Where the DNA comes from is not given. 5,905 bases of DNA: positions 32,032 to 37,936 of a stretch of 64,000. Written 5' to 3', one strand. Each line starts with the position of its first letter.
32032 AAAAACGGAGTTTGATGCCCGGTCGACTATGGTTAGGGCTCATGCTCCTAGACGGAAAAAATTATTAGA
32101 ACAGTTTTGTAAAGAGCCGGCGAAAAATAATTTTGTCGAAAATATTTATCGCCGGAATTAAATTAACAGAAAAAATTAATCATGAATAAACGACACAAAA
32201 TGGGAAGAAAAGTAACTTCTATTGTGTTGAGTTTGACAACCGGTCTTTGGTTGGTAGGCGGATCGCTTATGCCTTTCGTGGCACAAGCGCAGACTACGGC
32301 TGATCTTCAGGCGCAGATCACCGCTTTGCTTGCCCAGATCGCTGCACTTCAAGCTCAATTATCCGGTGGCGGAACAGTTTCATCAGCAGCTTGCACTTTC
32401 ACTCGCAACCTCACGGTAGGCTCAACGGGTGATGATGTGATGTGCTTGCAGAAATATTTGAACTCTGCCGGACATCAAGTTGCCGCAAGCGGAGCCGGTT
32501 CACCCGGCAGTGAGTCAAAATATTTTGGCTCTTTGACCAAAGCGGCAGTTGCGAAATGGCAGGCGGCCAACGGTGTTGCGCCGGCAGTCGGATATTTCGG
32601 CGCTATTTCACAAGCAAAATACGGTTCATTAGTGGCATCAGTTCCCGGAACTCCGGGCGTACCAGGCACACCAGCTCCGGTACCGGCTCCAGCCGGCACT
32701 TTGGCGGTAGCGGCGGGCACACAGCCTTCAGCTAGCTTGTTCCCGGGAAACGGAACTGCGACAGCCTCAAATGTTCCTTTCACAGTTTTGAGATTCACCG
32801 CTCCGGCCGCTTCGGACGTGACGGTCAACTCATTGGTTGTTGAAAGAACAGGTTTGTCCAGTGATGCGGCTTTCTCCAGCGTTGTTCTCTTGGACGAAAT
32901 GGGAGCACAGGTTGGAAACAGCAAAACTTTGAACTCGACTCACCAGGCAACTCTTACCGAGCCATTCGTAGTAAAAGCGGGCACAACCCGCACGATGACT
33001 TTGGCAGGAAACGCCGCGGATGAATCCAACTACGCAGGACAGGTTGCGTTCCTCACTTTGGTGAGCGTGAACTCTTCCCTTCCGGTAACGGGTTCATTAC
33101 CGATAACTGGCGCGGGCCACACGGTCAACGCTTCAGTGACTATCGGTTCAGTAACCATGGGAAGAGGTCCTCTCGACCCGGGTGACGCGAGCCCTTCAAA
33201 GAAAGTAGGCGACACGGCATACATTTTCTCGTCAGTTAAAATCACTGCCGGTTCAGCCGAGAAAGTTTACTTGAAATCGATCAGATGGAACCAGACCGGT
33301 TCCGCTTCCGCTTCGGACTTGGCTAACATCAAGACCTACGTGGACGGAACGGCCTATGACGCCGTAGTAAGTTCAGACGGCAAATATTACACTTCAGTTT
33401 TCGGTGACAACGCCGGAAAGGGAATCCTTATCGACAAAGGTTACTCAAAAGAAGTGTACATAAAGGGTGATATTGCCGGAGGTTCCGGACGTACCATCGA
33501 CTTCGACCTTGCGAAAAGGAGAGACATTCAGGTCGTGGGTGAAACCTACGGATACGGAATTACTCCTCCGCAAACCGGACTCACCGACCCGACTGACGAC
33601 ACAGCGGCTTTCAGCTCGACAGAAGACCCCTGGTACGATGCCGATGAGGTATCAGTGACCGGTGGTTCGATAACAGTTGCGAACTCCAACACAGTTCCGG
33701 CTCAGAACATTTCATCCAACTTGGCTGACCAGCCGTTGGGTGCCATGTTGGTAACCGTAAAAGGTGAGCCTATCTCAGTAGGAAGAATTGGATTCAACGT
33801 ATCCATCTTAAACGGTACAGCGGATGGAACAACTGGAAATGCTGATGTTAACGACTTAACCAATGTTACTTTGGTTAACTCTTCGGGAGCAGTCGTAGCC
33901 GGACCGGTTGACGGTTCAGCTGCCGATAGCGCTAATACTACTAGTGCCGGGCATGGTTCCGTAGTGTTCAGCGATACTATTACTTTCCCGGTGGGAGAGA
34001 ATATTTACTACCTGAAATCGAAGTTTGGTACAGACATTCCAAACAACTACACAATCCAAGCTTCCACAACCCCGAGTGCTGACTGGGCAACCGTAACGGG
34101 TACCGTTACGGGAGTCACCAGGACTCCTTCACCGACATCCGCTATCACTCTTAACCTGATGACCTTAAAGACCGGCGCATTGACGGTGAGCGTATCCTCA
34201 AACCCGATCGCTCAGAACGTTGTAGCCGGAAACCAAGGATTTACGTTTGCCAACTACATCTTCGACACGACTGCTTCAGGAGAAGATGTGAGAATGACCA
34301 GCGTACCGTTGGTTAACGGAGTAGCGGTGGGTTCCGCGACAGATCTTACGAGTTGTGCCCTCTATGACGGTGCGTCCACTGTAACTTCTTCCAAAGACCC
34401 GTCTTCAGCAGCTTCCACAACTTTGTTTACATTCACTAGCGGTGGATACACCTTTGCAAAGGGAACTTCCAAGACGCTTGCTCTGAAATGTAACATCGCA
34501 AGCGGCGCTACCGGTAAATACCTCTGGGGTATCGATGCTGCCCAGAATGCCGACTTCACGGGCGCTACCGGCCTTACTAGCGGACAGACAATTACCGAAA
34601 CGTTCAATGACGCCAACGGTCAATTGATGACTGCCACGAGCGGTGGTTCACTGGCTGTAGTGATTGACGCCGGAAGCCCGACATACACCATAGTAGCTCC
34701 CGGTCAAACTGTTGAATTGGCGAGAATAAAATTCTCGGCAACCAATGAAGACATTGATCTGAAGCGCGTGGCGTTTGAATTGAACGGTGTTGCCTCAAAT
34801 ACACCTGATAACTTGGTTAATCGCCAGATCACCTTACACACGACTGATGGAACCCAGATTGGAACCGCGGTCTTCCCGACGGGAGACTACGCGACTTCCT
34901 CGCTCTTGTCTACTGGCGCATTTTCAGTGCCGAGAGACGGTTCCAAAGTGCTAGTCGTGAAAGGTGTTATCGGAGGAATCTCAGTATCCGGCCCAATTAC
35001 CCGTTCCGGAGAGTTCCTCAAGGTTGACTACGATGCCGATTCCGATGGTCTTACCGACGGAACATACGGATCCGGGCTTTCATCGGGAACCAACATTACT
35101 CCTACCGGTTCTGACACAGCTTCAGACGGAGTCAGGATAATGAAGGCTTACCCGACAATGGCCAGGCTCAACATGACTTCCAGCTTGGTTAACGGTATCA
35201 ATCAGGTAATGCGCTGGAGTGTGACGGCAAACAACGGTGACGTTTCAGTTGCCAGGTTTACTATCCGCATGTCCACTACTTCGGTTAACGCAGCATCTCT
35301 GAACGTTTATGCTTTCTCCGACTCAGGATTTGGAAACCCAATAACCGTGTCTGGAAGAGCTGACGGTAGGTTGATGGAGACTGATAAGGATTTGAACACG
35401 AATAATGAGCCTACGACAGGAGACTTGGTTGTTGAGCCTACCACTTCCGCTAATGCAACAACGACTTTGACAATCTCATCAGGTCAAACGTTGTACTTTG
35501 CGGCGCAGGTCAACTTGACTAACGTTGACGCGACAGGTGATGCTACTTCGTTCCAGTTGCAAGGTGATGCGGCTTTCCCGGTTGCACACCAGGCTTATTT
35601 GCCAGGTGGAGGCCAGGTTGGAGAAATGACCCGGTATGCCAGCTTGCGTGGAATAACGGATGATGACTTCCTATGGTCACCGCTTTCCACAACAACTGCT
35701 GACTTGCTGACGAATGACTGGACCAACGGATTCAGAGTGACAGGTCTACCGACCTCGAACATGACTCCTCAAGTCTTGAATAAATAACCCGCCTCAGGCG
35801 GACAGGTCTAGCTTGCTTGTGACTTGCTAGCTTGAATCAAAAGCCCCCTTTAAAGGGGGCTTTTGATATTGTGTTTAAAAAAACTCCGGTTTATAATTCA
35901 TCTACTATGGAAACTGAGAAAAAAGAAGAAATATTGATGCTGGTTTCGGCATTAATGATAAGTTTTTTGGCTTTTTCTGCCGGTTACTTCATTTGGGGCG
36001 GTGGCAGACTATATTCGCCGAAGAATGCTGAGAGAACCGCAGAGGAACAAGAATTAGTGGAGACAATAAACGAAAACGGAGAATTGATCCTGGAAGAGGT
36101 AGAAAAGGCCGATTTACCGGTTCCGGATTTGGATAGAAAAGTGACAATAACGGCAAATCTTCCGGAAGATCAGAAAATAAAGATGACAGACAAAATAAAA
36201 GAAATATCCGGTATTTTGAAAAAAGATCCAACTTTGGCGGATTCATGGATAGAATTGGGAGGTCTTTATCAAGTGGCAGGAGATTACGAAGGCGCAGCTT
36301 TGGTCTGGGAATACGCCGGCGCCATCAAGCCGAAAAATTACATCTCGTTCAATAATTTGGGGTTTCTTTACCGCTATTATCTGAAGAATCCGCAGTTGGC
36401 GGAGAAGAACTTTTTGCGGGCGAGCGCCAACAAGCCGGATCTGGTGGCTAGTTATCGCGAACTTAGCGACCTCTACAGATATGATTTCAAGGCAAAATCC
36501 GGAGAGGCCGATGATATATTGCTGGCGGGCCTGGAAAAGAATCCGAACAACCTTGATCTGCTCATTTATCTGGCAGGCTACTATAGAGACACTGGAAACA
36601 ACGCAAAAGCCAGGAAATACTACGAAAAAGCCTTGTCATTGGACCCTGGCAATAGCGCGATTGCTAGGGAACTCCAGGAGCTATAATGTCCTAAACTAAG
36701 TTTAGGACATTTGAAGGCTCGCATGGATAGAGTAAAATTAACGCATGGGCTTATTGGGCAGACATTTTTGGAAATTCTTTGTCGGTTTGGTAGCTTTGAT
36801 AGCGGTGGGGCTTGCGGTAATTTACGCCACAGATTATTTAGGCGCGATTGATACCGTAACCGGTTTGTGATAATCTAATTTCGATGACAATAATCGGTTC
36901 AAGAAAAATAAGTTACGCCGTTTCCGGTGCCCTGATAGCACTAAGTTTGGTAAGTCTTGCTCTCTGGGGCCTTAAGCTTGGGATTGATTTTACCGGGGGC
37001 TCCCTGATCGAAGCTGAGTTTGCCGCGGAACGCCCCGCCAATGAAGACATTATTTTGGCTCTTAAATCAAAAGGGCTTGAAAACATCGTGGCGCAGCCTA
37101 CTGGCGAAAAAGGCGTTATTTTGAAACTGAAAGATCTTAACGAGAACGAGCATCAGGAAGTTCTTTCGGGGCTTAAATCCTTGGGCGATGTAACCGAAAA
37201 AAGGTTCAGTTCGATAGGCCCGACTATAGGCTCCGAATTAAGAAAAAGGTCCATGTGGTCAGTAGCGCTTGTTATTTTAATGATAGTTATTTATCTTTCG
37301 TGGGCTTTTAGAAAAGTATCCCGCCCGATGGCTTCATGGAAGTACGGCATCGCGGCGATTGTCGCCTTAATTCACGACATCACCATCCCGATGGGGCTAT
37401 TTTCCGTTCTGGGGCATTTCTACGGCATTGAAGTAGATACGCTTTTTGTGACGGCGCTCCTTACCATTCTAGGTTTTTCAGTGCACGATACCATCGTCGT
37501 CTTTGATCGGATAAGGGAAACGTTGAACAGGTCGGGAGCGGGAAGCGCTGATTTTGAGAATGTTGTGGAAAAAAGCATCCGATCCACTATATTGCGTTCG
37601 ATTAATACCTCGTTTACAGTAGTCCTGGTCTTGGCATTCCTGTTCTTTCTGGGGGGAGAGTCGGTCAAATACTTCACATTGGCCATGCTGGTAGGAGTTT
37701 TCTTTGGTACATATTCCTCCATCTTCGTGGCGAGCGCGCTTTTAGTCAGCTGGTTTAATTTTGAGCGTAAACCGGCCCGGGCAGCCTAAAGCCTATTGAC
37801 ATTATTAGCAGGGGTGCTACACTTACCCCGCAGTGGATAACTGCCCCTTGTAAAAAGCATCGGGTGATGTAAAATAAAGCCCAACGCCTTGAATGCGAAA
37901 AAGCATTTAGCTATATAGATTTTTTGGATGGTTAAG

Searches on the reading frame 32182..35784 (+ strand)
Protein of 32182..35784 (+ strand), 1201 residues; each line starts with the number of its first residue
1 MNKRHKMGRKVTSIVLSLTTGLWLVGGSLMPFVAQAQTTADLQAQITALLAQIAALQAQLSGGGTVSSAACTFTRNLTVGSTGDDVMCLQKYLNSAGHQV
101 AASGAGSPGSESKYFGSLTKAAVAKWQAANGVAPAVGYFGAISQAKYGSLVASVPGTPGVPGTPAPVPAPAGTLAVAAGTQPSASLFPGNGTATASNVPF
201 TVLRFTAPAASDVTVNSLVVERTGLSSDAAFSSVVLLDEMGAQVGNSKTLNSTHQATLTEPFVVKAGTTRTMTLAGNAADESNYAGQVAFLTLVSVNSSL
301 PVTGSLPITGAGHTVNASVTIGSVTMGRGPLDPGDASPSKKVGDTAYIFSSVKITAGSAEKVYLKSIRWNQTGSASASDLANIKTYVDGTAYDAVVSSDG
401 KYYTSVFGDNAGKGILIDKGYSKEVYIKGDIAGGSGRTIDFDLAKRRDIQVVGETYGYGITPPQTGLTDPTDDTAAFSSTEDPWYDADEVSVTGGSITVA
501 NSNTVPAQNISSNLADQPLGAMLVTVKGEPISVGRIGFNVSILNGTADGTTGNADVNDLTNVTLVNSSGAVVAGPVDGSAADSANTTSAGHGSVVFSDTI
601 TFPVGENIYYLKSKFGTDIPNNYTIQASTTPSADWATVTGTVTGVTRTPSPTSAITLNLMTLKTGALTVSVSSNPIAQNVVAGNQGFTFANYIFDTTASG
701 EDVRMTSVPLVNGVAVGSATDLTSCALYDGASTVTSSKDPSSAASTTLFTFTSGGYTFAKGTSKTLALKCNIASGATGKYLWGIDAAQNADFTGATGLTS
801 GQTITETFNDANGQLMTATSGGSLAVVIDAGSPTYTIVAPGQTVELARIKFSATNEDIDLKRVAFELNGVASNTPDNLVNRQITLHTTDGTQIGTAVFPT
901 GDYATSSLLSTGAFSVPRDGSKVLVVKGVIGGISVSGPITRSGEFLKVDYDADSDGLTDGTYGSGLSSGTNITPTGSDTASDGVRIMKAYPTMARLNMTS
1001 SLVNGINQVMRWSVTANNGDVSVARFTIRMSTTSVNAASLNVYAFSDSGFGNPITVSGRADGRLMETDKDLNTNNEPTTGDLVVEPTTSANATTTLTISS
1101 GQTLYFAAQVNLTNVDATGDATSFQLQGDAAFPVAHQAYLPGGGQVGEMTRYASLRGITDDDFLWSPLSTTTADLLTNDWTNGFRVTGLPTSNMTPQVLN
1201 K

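Call 95: search_protein_families(library=pfam, proteins=[window:32182-35784:+], max_evalue=0.001)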
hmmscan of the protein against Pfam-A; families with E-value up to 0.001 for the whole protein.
window:32182-35784:+ (1201 aa): 1 family
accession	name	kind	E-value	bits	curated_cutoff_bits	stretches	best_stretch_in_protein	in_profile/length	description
PF01471.23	PG_binding_1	-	4.4e-07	30.4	23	1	82-133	1-44/57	Putative peptidoglycan binding domain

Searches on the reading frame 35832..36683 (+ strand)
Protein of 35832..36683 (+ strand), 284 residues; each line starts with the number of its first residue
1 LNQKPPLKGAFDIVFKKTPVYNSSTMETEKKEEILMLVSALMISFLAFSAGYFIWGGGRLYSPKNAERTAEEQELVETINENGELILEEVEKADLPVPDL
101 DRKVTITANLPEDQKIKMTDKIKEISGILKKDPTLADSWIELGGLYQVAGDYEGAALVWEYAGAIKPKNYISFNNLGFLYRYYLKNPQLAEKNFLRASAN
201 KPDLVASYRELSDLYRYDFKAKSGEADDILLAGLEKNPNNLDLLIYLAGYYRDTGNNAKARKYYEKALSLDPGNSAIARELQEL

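Call 95: search_protein_families(library=pfam, proteins=[window:35832-36683:+], max_evalue=0.001)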
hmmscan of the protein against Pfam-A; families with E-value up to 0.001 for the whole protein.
window:35832-36683:+ (284 aa): 12 families
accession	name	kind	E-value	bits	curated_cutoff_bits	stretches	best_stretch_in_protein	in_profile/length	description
PF13431.12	TPR_17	-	4.1e-12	45.8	24.4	0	231-261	3-33/34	Tetratricopeptide repeat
PF07719.23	TPR_2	-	8.6e-11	41.5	27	1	243-274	3-34/34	Tetratricopeptide repeat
PF13428.12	TPR_14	-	3e-08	34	23.5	1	242-282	2-42/44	Tetratricopeptide repeat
PF13424.12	TPR_12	-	7.9e-08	32.8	30.1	0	236-270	40-74/77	Tetratricopeptide repeat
PF14559.12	TPR_19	-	7.2e-07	29.9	25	1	233-279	17-63/68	Tetratricopeptide repeat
PF13181.12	TPR_8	-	1.2e-06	28.6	25.7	1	248-273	8-33/34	Tetratricopeptide repeat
PF23914.1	TPR_CcmH_CycH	-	3.5e-06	27.4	42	0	184-274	63-154/158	Cytochrome c-type biogenesis protein H TPR domain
PF13432.12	TPR_16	-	1.5e-05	25.7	32.7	1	230-274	20-64/65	Tetratricopeptide repeat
PF13374.12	TPR_10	-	9.4e-05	22.7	27.5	0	244-269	5-30/42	Tetratricopeptide repeat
PF00515.34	TPR_1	-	0.0002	21.5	27.8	1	245-274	5-34/34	Tetratricopeptide repeat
PF13414.12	TPR_11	-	0.00021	21.4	26.8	0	150-180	8-38/42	TPR repeat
PF13429.12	TPR_15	-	0.00072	19.5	26.2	0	243-279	148-184/280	Tetratricopeptide repeat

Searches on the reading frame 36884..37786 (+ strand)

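Call 95: search_protein_families(library=pfam, proteins=[window:36884-37786:+], max_evalue=0.001)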
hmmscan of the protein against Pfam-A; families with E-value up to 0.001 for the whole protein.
window:36884-37786:+ (301 aa): 2 families
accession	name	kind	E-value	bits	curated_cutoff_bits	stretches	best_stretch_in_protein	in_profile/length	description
PF02355.23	SecD_SecF_C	-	4.8e-53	179.8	20.5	1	100-290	9-186/189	Protein export membrane protein SecD/SecF, C-terminal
PF07549.19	Sec_GG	-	3e-06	27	20.3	1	29-46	7-24/28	SecD/SecF GG Motif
